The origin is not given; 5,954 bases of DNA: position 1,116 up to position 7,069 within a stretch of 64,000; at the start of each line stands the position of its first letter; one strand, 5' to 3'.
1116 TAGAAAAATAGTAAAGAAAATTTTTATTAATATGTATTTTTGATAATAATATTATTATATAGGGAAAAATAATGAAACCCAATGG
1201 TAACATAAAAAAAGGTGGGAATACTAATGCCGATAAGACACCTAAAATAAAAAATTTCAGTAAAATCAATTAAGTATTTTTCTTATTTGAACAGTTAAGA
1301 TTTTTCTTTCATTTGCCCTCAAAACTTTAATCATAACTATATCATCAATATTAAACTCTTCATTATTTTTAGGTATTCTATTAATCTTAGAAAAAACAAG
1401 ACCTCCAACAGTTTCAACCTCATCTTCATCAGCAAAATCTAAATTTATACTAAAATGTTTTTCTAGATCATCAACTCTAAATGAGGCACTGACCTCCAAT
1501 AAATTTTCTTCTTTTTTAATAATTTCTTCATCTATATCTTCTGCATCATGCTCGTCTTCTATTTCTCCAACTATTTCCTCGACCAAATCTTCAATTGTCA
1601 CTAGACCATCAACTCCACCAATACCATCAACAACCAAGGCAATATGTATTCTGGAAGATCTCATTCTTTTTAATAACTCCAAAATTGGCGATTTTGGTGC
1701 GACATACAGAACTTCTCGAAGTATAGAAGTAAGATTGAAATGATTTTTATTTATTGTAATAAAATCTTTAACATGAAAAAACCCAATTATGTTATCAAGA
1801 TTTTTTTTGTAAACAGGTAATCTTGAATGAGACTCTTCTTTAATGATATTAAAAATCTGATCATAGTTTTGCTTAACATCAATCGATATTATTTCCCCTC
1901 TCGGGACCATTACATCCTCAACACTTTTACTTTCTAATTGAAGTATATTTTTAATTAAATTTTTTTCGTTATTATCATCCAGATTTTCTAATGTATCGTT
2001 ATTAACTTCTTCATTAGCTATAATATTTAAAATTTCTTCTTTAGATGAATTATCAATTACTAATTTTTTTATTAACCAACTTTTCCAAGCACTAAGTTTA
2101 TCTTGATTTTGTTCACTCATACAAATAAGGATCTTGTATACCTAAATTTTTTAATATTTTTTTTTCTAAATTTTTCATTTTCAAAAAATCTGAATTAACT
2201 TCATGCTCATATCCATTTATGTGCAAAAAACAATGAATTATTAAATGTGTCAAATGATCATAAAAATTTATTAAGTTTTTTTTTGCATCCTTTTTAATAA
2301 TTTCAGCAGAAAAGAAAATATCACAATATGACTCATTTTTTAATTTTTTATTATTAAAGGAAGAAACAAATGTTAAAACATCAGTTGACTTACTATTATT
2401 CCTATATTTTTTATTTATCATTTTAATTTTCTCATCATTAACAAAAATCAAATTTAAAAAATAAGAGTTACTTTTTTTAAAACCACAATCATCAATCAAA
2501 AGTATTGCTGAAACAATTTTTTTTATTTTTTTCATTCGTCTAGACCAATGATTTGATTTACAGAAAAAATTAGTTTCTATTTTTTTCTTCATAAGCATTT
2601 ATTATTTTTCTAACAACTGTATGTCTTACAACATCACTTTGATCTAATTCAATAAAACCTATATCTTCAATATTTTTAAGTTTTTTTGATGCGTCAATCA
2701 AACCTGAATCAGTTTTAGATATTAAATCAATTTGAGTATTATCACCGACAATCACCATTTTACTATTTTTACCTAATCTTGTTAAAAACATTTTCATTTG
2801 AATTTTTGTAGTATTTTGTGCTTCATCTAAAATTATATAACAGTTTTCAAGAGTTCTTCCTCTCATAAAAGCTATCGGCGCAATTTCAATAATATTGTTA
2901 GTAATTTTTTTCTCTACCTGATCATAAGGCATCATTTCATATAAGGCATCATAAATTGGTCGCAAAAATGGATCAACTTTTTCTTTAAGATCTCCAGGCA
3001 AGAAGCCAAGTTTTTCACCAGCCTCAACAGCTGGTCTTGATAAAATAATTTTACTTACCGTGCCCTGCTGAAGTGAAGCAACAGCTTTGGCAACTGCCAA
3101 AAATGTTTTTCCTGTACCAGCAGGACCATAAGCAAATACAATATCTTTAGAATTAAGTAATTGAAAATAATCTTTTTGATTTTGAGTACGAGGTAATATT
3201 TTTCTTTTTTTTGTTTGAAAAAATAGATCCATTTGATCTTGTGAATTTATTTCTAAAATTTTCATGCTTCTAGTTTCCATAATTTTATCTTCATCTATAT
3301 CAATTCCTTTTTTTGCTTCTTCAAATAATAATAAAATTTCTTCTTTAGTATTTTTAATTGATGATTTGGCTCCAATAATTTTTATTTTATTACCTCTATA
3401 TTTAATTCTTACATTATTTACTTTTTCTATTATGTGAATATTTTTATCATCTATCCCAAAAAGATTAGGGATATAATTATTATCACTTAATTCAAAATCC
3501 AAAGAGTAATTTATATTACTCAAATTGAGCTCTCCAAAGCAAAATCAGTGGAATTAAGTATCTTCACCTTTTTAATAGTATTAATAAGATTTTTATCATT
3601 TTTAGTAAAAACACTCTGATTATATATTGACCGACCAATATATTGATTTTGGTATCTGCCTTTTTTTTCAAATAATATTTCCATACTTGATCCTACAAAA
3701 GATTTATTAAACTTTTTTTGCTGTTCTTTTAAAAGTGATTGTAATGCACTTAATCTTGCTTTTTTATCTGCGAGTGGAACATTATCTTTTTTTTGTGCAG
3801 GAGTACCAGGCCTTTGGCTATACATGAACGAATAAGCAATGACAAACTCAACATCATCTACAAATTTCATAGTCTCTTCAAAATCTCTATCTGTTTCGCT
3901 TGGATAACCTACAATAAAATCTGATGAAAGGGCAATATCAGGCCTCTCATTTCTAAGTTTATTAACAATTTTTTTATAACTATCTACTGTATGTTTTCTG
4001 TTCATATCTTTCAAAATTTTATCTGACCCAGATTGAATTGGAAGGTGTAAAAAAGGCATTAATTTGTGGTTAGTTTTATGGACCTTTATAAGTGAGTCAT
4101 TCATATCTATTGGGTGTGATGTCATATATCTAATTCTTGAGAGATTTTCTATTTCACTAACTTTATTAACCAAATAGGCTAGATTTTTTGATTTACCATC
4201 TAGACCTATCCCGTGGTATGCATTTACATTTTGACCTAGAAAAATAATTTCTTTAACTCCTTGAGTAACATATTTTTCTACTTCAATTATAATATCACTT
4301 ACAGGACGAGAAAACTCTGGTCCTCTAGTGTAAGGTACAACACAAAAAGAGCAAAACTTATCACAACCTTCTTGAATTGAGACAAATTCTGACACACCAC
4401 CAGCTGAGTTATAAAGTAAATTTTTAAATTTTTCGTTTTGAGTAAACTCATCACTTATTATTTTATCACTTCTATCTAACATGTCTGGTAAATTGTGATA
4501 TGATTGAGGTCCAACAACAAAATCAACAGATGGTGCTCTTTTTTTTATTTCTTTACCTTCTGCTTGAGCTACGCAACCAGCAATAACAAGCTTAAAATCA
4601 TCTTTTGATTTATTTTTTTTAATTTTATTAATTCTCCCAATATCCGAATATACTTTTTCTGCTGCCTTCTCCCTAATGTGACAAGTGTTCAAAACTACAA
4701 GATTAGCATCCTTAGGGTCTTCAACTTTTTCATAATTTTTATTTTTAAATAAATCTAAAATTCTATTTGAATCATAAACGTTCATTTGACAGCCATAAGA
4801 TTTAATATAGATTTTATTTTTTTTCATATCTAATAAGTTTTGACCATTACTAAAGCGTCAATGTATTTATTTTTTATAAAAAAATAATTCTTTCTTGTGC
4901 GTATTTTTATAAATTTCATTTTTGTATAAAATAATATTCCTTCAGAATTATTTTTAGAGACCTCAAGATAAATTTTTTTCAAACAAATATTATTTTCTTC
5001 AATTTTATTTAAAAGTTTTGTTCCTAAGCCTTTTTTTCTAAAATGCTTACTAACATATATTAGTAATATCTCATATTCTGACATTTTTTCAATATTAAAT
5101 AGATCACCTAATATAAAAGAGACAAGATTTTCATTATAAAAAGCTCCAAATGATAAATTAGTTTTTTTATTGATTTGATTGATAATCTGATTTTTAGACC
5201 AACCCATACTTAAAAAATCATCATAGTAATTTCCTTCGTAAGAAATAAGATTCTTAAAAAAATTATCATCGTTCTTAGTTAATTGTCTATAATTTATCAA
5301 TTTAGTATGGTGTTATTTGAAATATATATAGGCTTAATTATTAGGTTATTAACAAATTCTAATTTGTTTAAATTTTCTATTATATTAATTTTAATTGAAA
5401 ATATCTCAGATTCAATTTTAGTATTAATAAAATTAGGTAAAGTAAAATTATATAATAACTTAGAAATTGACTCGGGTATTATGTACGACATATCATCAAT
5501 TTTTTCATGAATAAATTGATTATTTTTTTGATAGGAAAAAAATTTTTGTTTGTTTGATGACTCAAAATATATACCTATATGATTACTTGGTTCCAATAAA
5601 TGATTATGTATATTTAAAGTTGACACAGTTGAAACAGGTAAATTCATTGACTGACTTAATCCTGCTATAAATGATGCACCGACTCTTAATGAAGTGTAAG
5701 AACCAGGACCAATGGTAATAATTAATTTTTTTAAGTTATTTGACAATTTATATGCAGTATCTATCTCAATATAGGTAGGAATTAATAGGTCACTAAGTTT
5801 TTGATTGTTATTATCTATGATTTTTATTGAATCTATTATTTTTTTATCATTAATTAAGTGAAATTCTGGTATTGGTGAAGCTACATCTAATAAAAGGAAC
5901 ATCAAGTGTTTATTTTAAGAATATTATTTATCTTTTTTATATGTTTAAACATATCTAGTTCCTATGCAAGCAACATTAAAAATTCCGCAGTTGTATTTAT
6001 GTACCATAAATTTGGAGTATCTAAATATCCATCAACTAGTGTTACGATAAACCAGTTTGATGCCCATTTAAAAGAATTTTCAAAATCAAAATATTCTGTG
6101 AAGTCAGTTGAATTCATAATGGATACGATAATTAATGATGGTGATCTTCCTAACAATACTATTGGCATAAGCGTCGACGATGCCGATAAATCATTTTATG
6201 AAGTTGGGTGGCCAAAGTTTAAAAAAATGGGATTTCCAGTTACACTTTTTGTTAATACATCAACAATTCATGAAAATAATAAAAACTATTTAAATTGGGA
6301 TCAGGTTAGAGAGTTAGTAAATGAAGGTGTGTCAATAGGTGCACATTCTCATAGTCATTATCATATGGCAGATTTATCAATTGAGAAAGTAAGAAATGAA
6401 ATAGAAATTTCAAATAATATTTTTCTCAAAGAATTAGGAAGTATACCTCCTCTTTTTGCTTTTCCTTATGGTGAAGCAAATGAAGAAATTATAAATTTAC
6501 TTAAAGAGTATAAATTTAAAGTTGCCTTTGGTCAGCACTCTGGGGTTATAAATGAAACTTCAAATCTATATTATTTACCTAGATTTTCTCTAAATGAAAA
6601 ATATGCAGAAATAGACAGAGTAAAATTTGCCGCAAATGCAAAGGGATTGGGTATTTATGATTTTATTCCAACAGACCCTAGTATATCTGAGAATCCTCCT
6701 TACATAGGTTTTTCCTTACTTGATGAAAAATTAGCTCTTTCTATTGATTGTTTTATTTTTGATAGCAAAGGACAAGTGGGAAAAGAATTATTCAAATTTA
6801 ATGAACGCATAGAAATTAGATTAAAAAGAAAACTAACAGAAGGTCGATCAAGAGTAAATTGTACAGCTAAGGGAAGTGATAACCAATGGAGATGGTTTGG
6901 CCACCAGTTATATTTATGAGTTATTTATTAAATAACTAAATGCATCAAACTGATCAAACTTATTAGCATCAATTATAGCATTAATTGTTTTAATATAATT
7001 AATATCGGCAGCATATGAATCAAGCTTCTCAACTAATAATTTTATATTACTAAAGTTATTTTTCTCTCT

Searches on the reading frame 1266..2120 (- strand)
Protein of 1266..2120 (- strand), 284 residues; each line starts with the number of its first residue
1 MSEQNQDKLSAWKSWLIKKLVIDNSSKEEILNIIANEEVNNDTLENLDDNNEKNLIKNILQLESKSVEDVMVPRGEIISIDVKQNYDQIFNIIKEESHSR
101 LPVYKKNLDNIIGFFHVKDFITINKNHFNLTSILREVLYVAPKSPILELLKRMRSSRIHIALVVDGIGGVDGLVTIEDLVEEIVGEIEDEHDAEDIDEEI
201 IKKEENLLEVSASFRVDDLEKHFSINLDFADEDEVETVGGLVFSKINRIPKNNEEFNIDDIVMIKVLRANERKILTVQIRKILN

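Call 100: search_protein_families(library=pfam, proteins=[window:1266-2120:-], max_evalue=0.00001)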
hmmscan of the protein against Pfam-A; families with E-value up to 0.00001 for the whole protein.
window:1266-2120:- (284 aa): 2 families
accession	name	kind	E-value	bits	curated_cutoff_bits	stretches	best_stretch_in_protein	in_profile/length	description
PF03471.22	CorC_HlyC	-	4.4e-15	55.9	27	1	202-281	2-79/81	Transporter associated domain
PF00571.33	CBS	-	3.7e-14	53.2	24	1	135-184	7-56/57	CBS domain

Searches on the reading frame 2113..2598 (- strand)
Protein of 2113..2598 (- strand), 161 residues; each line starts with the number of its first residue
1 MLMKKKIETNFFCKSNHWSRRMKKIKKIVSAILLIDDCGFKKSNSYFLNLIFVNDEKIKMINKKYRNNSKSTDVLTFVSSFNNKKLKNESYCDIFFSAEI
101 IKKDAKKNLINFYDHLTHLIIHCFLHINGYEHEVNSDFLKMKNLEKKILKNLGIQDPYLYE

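Call 100: search_protein_families(library=pfam, proteins=[window:2113-2598:-], max_evalue=0.00001)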
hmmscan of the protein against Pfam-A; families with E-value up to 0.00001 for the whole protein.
window:2113-2598:- (161 aa): 1 family
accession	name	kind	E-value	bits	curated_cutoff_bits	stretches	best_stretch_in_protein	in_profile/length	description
PF02130.23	YbeY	-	4.3e-27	95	25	1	22-152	8-129/129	Endoribonuclease YbeY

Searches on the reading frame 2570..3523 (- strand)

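Call 100: search_protein_families(library=pfam, proteins=[window:2570-3523:-], max_evalue=0.00001)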
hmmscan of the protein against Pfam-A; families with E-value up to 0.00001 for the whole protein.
window:2570-3523:- (317 aa): 4 families
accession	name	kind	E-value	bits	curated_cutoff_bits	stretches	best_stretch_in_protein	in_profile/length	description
PF02562.22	PhoH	-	9.8e-93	309.8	27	1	109-312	2-205/205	PhoH-like protein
PF13604.12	AAA_30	-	1.9e-08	34.7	27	1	114-269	4-132/191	AAA domain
PF13245.12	AAA_19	-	7.7e-08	33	25.1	1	125-265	10-129/134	AAA domain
PF00580.27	UvrD-helicase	-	2.6e-06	27.8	23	0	229-264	215-250/271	UvrD/REP helicase N-terminal domain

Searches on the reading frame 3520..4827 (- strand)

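Call 100: search_protein_families(library=pfam, proteins=[window:3520-4827:-], max_evalue=0.00001)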
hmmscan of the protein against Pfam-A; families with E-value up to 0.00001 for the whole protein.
window:3520-4827:- (435 aa): 3 families
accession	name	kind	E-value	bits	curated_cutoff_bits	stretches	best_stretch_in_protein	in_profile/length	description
PF00919.26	UPF0004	-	1.1e-31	109.1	27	1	5-106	1-98/98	Uncharacterized protein family UPF0004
PF04055.27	Radical_SAM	-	2e-25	90.3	29.5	1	149-323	1-166/166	Radical SAM superfamily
PF01938.26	TRAM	-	2.1e-06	27.9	21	1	375-434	1-59/61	TRAM domain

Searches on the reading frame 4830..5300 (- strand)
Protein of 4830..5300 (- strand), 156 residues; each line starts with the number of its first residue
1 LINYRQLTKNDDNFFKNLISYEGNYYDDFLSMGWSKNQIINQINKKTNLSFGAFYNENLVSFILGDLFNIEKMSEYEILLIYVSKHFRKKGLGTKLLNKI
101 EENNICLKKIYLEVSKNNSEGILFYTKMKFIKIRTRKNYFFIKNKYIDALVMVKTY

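Call 100: search_protein_families(library=pfam, proteins=[window:4830-5300:-], max_evalue=0.00001)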
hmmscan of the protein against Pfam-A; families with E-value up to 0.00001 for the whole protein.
window:4830-5300:- (156 aa): 3 families
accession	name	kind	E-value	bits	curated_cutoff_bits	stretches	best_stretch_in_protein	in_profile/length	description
PF00583.31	Acetyltransf_1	-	1.3e-11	45.2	20.7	1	35-130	17-116/116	Acetyltransferase (GNAT) family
PF13673.13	Acetyltransf_10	-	6.3e-09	36.3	23.6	1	28-134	12-111/128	Acetyltransferase (GNAT) domain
PF13508.13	Acetyltransf_7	-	1.3e-08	35.5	27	1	57-131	12-83/84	Acetyltransferase (GNAT) domain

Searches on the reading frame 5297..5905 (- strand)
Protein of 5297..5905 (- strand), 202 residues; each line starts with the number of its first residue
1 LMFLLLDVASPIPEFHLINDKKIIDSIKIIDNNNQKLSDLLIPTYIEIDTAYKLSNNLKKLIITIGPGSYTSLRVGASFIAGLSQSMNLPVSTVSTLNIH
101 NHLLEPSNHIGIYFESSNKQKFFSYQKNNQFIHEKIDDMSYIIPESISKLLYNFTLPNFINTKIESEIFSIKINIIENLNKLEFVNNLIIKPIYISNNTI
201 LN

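Call 100: search_protein_families(library=pfam, proteins=[window:5297-5905:-], max_evalue=0.00001)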
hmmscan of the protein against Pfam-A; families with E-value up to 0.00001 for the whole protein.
window:5297-5905:- (202 aa): 1 family
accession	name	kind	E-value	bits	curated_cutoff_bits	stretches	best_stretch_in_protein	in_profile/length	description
PF00814.31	TsaD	-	1e-10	42.2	24.8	1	55-139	47-136/264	tRNA N6-adenosine threonylcarbamoyltransferase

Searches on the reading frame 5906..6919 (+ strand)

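Call 100: search_protein_families(library=pfam, proteins=[window:5906-6919:+], max_evalue=0.00001)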
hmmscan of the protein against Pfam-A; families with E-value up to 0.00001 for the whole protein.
window:5906-6919:+ (337 aa): 1 family
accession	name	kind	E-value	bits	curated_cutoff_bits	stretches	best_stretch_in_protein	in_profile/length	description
PF01522.26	Polysacc_deac_1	-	4.5e-23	82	23.1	1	80-206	3-123/124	Polysaccharide deacetylase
